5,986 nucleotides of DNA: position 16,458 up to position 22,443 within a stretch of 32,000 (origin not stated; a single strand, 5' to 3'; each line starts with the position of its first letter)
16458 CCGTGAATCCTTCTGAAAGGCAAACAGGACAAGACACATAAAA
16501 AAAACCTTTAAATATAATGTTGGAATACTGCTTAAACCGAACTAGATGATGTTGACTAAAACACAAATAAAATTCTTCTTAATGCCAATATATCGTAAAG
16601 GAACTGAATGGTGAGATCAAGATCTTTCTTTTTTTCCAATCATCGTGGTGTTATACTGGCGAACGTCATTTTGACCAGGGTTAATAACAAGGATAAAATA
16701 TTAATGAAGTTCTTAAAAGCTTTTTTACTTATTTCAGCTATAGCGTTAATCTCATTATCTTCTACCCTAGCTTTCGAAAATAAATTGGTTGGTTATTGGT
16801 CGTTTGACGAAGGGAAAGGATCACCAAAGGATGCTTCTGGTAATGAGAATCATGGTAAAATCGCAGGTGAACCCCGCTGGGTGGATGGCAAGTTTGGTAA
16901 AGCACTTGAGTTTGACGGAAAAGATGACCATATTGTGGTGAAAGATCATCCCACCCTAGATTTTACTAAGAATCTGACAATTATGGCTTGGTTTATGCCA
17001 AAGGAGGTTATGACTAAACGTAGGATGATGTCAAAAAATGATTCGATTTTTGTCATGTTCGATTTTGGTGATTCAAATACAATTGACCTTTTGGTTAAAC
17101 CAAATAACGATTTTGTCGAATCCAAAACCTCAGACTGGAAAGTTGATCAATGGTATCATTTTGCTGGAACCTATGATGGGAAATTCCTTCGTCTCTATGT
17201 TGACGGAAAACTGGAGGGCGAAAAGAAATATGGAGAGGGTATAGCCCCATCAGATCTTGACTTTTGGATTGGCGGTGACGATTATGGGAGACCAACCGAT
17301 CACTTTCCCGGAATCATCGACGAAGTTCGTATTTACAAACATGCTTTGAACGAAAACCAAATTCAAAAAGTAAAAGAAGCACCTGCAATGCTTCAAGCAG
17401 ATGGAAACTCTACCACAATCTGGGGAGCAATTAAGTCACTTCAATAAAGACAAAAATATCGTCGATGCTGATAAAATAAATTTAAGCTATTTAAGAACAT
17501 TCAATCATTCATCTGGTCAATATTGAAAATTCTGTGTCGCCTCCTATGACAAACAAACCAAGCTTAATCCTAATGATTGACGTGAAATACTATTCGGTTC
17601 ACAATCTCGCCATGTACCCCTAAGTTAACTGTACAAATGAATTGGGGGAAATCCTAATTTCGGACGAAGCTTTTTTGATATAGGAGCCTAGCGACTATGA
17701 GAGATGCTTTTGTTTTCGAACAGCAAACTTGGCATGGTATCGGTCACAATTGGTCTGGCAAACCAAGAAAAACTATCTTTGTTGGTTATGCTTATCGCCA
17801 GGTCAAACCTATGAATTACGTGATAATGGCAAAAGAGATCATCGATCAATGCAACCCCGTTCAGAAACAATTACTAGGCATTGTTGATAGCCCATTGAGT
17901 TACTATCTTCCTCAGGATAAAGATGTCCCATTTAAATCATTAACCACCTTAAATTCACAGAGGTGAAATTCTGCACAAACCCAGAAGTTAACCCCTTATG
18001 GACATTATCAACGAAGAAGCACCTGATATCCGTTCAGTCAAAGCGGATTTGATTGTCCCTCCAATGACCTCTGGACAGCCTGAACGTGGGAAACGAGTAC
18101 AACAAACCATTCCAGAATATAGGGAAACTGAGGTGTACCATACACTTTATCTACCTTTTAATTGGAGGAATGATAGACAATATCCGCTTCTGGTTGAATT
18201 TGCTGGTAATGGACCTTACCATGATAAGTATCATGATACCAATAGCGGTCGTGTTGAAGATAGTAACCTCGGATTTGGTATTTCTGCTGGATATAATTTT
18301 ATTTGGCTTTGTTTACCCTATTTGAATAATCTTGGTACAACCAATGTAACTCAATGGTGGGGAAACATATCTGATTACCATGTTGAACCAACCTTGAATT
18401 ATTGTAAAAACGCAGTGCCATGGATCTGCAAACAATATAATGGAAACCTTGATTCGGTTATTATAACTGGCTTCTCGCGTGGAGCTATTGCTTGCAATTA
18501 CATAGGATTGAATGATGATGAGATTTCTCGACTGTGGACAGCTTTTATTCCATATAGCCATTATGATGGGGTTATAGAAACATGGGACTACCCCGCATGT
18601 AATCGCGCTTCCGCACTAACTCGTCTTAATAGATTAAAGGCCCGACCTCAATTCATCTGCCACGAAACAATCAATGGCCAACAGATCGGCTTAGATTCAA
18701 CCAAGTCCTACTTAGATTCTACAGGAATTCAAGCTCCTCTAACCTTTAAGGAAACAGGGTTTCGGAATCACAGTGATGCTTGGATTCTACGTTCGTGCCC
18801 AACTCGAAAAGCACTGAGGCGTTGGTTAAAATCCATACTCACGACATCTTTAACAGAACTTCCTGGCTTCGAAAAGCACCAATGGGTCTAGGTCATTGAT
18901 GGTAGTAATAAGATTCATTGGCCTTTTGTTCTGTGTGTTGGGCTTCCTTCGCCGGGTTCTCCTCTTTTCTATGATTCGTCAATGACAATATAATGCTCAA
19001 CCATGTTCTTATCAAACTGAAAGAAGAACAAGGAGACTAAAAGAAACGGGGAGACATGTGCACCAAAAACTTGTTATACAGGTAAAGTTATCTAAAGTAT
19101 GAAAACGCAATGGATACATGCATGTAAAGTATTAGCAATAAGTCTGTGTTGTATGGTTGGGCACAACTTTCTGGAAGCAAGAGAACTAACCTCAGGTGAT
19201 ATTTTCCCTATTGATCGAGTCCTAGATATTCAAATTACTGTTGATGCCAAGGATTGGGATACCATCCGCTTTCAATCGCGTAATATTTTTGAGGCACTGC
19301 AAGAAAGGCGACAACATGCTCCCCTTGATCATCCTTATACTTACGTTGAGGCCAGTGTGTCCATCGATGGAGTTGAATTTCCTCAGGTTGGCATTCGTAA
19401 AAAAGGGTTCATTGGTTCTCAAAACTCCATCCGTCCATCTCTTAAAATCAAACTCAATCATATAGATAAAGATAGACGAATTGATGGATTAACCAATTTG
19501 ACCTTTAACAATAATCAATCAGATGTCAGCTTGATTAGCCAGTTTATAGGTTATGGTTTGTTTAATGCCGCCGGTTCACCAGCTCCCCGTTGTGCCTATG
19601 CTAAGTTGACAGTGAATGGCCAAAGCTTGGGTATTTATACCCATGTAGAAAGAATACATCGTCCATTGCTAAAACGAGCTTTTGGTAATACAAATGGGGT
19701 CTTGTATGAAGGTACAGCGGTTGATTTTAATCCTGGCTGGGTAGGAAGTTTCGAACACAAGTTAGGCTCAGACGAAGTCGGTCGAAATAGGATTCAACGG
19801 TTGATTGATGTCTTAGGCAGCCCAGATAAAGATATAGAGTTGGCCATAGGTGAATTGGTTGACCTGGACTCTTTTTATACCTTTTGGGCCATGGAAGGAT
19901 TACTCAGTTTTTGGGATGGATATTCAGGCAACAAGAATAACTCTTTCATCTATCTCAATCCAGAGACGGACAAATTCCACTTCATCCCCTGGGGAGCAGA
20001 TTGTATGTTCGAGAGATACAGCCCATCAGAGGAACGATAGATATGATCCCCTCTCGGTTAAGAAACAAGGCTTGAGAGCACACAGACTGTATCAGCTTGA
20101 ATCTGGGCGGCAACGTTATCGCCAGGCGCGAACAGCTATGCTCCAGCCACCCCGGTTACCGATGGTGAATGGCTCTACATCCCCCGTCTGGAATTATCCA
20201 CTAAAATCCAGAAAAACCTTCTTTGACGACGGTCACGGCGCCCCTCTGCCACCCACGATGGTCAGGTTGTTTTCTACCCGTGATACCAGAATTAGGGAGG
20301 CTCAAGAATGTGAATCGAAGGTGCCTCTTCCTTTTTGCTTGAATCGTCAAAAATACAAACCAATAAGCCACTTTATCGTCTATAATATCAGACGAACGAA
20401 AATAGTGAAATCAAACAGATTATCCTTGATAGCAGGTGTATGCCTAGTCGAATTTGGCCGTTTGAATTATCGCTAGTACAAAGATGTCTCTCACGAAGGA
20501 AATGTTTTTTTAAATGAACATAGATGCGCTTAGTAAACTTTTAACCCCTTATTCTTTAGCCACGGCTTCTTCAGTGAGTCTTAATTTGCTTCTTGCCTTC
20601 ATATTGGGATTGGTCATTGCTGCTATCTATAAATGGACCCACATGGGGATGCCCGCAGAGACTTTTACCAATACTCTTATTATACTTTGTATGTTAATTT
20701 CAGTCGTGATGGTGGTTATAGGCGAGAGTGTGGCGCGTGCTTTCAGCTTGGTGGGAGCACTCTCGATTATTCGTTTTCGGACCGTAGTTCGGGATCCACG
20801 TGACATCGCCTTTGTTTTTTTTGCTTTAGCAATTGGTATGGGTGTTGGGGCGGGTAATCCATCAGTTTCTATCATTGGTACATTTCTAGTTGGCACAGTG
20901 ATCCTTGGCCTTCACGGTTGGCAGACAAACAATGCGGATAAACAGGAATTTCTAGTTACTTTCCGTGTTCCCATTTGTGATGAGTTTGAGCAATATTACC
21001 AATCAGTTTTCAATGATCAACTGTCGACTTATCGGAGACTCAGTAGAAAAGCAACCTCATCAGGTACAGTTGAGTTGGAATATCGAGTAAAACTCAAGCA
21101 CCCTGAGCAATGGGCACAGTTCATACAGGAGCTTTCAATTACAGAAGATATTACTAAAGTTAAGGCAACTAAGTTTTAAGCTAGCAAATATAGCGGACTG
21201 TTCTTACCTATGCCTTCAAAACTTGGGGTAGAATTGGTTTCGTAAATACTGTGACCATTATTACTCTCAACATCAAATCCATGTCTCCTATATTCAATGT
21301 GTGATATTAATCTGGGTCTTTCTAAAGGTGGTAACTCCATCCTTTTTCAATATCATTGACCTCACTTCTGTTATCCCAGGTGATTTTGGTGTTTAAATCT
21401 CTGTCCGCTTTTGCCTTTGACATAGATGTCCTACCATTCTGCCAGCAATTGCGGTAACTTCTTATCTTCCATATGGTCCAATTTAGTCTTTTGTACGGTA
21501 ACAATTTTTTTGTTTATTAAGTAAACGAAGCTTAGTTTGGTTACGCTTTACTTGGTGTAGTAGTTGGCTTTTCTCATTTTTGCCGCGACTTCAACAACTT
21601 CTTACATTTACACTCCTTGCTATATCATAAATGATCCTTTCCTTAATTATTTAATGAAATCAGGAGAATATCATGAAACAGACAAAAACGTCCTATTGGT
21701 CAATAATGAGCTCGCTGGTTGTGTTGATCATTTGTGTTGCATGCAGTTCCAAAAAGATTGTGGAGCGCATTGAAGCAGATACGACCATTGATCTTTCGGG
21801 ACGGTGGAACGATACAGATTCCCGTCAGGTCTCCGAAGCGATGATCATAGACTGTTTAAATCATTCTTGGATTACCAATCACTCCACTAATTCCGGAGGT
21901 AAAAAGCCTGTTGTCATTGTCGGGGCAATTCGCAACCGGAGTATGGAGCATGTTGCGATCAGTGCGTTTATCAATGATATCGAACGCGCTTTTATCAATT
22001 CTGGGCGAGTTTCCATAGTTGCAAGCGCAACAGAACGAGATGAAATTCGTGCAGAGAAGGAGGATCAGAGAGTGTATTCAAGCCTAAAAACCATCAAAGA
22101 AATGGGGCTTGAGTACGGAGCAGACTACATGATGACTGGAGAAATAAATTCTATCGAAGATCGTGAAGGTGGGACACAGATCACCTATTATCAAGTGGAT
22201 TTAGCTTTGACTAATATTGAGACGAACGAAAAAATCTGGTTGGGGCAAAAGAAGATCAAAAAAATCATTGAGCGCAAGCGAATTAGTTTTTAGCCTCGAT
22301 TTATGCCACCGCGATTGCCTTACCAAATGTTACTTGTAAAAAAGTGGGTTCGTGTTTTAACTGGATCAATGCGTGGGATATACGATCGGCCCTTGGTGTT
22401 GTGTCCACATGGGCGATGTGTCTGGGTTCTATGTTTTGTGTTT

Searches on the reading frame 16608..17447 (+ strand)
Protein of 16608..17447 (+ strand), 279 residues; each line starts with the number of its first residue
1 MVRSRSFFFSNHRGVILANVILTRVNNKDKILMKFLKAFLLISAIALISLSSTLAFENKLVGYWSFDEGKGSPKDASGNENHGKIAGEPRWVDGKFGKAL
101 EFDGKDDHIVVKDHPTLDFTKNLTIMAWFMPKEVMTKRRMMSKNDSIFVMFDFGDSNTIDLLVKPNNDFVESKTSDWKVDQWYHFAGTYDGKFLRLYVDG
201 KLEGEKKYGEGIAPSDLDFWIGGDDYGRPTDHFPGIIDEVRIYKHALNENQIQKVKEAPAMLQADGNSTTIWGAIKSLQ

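Call 11: search_protein_families(library=pfam, proteins=[window:16608-17447:+])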
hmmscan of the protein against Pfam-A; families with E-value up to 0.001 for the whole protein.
window:16608-17447:+ (279 aa): 1 family
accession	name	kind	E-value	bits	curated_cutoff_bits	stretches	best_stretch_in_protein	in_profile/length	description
PF13385.13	Laminin_G_3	-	2.7e-30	105.9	27.6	1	103-253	1-151/151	Concanavalin A-like lectin/glucanases superfamily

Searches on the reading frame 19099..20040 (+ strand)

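Call 11: search_protein_families(library=pfam, proteins=[window:19099-20040:+])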
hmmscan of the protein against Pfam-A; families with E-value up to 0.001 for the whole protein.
window:19099-20040:+ (313 aa): 1 family
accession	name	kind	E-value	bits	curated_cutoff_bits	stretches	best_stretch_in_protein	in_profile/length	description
PF08757.17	CotH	-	3e-30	106.3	23.8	1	100-309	2-220/322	CotH kinase protein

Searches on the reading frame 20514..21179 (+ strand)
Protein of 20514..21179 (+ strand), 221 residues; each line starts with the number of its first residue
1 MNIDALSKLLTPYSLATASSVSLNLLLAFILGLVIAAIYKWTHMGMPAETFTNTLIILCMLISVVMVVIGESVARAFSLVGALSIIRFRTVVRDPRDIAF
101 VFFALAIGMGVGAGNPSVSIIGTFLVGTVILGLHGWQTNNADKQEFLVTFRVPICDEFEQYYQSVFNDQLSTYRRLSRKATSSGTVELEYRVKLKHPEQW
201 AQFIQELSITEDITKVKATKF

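Call 11: search_protein_families(library=pfam, proteins=[window:20514-21179:+])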
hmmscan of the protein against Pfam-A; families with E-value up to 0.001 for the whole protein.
window:20514-21179:+ (221 aa): 1 family
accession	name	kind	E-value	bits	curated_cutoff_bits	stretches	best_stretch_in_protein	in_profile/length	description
PF16316.10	DUF4956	-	1.3e-13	51.4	30.6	1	36-131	4-104/169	Domain of unknown function (DUF4956)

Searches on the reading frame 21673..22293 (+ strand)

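Call 12: search_protein_families(library=pfam, proteins=[window:21673-22293:+])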
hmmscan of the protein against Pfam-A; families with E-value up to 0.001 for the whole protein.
window:21673-22293:+ (206 aa): 2 families
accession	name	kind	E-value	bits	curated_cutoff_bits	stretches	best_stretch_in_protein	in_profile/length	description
PF13036.11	LpoB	-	1.1e-36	126.4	22.3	1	49-195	1-147/147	Peptidoglycan-synthase activator LpoB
PF11684.13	DUF3280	-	0.00094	19.9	30.1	0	92-161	25-91/138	Protein of unknown function (DUF2380)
